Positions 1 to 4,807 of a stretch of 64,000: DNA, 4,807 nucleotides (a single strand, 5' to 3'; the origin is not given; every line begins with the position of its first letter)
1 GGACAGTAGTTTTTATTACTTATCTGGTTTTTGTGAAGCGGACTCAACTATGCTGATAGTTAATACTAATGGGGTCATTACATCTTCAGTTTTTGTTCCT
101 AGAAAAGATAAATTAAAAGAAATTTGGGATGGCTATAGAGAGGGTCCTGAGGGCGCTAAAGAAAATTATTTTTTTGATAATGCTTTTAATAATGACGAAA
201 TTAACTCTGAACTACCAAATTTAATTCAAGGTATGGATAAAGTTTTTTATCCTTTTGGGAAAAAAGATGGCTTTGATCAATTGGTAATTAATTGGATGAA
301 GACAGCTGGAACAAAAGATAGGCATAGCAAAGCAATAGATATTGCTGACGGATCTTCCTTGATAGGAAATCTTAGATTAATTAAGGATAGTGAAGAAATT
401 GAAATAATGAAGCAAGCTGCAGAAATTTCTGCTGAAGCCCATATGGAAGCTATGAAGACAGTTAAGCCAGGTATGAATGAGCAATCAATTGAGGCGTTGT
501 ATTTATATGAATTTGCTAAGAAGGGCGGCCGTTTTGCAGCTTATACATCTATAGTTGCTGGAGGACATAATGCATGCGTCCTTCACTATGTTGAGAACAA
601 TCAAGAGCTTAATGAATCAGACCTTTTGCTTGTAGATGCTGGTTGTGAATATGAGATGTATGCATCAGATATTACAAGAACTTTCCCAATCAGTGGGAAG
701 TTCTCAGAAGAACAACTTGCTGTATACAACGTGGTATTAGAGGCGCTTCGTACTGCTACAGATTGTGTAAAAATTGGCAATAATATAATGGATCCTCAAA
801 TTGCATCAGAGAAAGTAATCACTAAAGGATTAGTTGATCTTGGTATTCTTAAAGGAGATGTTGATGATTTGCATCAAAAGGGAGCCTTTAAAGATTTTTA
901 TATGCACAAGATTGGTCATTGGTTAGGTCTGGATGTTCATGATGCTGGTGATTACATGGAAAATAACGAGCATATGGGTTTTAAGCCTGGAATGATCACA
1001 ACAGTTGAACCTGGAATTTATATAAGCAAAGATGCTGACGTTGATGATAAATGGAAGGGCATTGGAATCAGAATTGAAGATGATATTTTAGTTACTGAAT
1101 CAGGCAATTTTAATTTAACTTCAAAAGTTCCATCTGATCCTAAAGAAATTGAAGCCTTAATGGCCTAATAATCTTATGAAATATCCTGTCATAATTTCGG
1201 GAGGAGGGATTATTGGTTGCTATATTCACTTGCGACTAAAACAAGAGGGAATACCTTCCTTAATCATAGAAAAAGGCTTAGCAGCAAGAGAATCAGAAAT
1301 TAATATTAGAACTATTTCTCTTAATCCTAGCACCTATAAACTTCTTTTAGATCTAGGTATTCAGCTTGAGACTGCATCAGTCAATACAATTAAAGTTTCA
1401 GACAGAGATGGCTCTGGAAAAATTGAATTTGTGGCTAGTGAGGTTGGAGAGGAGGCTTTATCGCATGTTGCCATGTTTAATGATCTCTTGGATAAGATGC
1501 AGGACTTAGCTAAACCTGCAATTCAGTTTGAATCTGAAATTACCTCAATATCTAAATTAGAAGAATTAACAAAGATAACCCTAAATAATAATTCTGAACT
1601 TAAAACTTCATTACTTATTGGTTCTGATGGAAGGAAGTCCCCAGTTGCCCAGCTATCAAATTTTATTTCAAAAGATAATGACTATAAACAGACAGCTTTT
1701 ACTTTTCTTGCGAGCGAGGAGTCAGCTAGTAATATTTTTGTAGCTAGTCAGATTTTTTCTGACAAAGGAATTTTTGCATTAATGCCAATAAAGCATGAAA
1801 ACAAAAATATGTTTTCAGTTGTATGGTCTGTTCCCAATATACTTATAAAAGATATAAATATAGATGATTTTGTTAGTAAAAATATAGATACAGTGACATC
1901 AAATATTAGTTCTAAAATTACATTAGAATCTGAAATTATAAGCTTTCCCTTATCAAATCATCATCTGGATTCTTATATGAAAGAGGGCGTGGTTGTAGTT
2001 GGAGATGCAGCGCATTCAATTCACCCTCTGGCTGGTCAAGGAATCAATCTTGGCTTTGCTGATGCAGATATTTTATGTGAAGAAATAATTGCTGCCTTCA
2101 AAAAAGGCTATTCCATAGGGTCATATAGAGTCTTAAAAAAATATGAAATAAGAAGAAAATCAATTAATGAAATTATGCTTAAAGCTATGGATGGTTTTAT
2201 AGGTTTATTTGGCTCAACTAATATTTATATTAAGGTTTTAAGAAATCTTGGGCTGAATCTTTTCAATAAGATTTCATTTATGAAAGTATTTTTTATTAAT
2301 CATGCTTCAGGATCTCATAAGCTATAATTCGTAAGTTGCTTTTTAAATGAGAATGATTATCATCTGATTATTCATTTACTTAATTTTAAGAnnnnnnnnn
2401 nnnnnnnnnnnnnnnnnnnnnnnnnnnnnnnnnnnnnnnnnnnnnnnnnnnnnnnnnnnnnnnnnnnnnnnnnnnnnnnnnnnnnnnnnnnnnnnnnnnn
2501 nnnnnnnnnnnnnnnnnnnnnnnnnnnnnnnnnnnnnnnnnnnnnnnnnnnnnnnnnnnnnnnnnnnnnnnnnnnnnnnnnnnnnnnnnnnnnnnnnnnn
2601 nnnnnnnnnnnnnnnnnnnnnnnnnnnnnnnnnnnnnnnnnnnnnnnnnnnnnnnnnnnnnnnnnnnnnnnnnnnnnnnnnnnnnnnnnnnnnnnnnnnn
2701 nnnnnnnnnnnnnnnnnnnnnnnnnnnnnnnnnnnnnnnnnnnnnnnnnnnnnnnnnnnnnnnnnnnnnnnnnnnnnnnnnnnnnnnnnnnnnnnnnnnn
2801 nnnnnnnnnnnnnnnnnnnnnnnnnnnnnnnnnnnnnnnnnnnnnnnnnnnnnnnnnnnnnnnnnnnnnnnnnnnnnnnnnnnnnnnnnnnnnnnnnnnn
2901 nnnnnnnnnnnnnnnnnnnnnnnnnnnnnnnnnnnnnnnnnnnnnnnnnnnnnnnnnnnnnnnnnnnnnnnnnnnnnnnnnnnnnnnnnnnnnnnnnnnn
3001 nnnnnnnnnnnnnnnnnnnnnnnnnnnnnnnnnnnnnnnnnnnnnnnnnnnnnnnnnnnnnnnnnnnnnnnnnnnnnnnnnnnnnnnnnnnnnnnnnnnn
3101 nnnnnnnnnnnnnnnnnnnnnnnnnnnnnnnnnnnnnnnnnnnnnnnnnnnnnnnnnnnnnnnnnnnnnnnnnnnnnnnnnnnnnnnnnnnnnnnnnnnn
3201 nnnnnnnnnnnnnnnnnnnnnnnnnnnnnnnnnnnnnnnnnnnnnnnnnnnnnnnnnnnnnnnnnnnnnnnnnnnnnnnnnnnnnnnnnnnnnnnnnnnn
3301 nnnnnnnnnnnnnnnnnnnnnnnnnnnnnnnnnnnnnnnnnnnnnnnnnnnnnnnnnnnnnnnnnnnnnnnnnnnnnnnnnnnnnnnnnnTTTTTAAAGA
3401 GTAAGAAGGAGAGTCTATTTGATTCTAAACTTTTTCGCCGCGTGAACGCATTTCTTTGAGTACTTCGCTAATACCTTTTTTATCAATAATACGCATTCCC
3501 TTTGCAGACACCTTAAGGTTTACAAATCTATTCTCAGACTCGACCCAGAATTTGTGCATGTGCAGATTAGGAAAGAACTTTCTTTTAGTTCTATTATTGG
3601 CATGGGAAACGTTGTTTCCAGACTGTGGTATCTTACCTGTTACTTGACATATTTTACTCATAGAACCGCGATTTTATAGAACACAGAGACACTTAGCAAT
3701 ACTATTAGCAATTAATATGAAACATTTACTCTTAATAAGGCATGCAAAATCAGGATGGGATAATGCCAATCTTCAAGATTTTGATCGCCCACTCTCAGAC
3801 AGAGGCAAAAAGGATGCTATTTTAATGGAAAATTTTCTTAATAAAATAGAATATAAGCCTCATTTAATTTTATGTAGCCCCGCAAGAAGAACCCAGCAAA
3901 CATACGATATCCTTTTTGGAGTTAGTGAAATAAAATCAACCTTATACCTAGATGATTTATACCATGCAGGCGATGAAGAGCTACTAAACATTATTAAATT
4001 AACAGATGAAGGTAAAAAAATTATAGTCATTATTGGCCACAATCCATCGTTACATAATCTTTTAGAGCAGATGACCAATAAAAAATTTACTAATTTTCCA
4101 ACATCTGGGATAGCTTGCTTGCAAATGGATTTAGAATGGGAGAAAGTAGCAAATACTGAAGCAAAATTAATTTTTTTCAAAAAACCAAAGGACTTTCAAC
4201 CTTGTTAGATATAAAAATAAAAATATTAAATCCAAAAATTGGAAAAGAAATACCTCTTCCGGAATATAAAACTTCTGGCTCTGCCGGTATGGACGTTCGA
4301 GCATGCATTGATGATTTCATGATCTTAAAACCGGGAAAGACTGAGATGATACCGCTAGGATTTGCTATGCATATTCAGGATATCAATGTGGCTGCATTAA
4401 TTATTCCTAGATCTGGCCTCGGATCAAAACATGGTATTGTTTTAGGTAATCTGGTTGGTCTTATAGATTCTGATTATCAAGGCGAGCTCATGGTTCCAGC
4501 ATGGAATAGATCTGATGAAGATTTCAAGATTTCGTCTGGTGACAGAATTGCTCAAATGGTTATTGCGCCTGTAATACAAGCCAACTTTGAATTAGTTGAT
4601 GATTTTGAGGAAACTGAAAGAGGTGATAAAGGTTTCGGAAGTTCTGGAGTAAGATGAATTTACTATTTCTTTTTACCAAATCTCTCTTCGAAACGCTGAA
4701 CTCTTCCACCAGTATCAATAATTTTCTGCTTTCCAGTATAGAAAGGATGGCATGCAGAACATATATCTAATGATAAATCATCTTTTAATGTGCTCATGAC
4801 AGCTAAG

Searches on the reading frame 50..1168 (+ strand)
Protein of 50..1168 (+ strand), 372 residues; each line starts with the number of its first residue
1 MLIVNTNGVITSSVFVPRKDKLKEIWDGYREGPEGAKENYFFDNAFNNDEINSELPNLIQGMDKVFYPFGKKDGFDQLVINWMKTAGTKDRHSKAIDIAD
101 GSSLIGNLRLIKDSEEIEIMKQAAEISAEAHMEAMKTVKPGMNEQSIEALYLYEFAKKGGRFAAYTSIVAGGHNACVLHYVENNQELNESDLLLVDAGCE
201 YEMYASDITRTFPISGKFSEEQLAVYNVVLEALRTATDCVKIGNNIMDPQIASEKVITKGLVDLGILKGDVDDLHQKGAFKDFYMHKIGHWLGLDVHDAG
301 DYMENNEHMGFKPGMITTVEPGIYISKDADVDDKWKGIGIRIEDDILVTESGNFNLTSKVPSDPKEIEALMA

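Call 8: search_protein_families(library=pfam, proteins=[window:50-1168:+])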
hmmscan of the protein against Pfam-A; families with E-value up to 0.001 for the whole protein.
window:50-1168:+ (372 aa): 2 families
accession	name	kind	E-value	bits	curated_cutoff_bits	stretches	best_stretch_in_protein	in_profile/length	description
PF00557.29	Peptidase_M24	-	1.1e-61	208.7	23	1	118-350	1-208/208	Metallopeptidase family M24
PF05195.22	AMP_N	-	9e-11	42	24.6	1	11-66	66-121/121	Aminopeptidase P, N-terminal domain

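Call 52: find_encoding_contigs(protein=window:50-1168:+, flank=10000, max_places=4)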
Protein window:50-1168:+ (372 aa): 2 contigs read that carry it; 2 places shown.
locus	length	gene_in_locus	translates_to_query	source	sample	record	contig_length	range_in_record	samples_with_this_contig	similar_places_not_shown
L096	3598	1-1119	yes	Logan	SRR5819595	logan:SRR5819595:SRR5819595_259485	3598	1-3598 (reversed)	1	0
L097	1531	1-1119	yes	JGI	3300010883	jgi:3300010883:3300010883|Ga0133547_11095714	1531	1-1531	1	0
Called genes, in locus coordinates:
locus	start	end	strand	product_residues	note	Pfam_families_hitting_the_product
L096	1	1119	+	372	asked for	PF05195:AMP_N, PF00557:Peptidase_M24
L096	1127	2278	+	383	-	PF01494:FAD_binding_3, PF08491:SE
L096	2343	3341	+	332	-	PF01547:SBP_bac_1, PF13531:SBP_bac_11, PF13416:SBP_bac_8, PF13343:SBP_bac_6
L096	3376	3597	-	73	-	?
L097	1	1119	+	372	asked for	PF05195:AMP_N, PF00557:Peptidase_M24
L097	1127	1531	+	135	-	?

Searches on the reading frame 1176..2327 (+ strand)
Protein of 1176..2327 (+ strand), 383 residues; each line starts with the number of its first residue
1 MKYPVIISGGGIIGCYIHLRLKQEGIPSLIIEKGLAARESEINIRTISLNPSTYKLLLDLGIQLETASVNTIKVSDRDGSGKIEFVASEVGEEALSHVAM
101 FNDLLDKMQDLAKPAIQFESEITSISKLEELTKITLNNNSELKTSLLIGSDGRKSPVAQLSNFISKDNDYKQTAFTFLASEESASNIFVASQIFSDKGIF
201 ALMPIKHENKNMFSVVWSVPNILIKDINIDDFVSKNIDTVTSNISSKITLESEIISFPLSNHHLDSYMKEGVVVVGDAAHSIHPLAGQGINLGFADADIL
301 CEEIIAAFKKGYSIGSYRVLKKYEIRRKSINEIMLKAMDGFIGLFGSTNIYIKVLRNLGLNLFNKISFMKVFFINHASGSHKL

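Call 8: search_protein_families(library=pfam, proteins=[window:1176-2327:+])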
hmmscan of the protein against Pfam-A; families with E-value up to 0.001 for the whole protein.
window:1176-2327:+ (383 aa): 2 families
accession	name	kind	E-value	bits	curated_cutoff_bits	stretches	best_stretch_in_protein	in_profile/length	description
PF01494.25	FAD_binding_3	-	2.4e-22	80.1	22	1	3-332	2-343/349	FAD binding domain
PF08491.16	SE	-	4.1e-08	33.1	20.1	1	258-364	118-224/276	Squalene epoxidase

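Call 24: search_protein_families(library=ncbifam, proteins=[window:1176-2327:+], max_evalue=0.00001)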
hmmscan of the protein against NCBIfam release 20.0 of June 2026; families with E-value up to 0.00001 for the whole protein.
window:1176-2327:+ (383 aa): 53 families (the best 25 are shown)
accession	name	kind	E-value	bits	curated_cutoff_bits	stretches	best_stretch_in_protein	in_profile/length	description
TIGR01988.1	Ubi-OHases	subfamily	1.4e-80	271.1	224.65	1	5-379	2-387/387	ubiquinone biosynthesis hydroxylase, UbiH/UbiF/VisC/COQ6 family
TIGR01984.1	UbiH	equivalog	1.3e-66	225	392.2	1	5-377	2-380/382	2-octaprenyl-6-methoxyphenyl hydroxylase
NF005949.0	PRK08013.1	equivalog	2.4e-56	191.4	620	1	3-381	4-393/401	FAD-dependent 2-octaprenylphenol hydroxylase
NF005612.0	PRK07364.1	equivalog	2.1e-55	187.9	487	1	2-378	18-402/415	FAD-dependent hydroxylase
NF005788.0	PRK07608.1-3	equivalog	2.2e-55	188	478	1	1-378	1-386/388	UbiH/UbiF family hydroxylase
NF004318.0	PRK05714.1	equivalog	1e-52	179.2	653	1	2-379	4-396/407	2-octaprenyl-3-methyl-6-methoxy-1,4-benzoquinol hydroxylase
NF004356.0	PRK05732.1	equivalog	6.7e-52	176.6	384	1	3-380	4-392/395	2-octaprenyl-6-methoxyphenyl hydroxylase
TIGR01989.1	COQ6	equivalog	1e-50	173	489.3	2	254-374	317-437/437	ubiquinone biosynthesis monooxygenase COQ6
NF006461.0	PRK08850.1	equivalog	1.9e-50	171.7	633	1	5-379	7-391/405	FAD-dependent 2-octaprenylphenol hydroxylase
NF005951.1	PRK08020.1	equivalog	2e-46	158.5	590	1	2-371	2-379/388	3-demethoxyubiquinol 3-hydroxylase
NF005599.0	PRK07333.1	equivalog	9.6e-46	156.1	549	1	4-380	14-401/414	ubiquinone biosynthesis hydroxylase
NF005691.0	PRK07494.1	equivalog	2.2e-39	135.1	459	1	3-374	9-382/404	UbiH/UbiF family hydroxylase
NF006448.0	PRK08773.1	equivalog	2.2e-38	132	614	1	4-380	8-392/393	UbiH/UbiF family hydroxylase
NF006593.0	PRK09126.1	equivalog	4.8e-37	127.8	420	1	3-376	5-387/393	5-demethoxyubiquinol-8 5-hydroxylase UbiM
NF006460.0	PRK08849.1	equivalog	1.8e-36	125.8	598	1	2-377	5-383/386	2-octaprenyl-3-methyl-6-methoxy-1,4-benzoquinol hydroxylase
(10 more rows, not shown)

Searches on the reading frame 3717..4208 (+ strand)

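Call 8: search_protein_families(library=pfam, proteins=[window:3717-4208:+])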
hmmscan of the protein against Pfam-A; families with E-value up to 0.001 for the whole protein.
window:3717-4208:+ (163 aa): 1 family
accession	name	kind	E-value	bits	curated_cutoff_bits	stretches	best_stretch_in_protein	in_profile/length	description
PF00300.27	His_Phos_1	-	1.5e-08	35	21.7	1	4-68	1-65/194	Histidine phosphatase superfamily (branch 1)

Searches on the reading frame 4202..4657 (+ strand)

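Call 8: search_protein_families(library=pfam, proteins=[window:4202-4657:+])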
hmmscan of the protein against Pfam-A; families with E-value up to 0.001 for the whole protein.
window:4202-4657:+ (151 aa): 2 families
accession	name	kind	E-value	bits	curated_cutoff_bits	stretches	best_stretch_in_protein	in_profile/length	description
PF00692.24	dUTPase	-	1.1e-37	129.1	22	1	16-149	2-129/129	dUTPase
PF22769.1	DCD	-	7.5e-06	26.6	27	1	37-122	68-151/153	dCTP deaminase-like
